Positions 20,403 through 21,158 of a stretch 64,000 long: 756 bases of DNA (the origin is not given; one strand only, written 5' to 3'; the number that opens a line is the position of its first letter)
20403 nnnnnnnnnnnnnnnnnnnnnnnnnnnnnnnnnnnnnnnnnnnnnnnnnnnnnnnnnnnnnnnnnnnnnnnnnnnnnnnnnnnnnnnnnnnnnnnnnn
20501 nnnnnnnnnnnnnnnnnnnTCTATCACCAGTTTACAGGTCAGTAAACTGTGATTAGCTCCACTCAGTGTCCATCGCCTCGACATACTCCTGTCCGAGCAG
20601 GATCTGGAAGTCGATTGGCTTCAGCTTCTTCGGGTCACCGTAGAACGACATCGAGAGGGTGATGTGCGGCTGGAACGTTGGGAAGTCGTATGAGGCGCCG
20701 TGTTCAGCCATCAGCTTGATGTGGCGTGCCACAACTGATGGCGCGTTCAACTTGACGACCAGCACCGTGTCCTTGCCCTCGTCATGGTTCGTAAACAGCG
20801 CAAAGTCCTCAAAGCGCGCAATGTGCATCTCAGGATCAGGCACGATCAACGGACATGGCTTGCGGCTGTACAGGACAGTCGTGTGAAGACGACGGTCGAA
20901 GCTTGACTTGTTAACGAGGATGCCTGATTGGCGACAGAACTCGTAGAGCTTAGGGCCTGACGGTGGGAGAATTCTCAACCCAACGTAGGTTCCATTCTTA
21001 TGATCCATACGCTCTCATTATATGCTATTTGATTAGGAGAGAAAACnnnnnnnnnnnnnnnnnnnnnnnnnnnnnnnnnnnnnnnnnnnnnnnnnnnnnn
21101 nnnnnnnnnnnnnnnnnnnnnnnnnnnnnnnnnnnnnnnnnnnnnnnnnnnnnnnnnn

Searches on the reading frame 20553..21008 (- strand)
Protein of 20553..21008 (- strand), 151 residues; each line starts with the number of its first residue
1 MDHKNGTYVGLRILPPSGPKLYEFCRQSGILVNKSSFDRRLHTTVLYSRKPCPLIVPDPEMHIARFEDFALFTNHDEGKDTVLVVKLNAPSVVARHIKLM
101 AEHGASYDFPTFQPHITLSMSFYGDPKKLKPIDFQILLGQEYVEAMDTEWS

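Call 25: search_protein_families(library=phrogs, proteins=[window:20553-21008:-], max_evalue=0.001)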
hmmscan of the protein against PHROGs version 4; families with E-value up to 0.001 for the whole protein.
window:20553-21008:- (151 aa): 1 family
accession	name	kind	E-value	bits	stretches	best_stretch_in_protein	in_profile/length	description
phrog_755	-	DNA, RNA and nucleotide metabolism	3.9e-24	86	1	2-151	4-153/156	RNA ligase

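Call 27: search_protein_families(library=pfam, proteins=[window:20553-21008:-], max_evalue=0.01)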
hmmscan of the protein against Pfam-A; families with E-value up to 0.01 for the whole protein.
window:20553-21008:- (151 aa): 2 families
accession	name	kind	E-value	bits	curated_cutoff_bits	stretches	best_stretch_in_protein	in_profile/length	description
PF23474.1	Acb1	-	4.1e-26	91.9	27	1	5-151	1-142/144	Anti-CBASS protein Acb1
PF02834.22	LigT_PEase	-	0.0087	16.7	23.3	0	96-132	17-53/87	LigT like Phosphoesterase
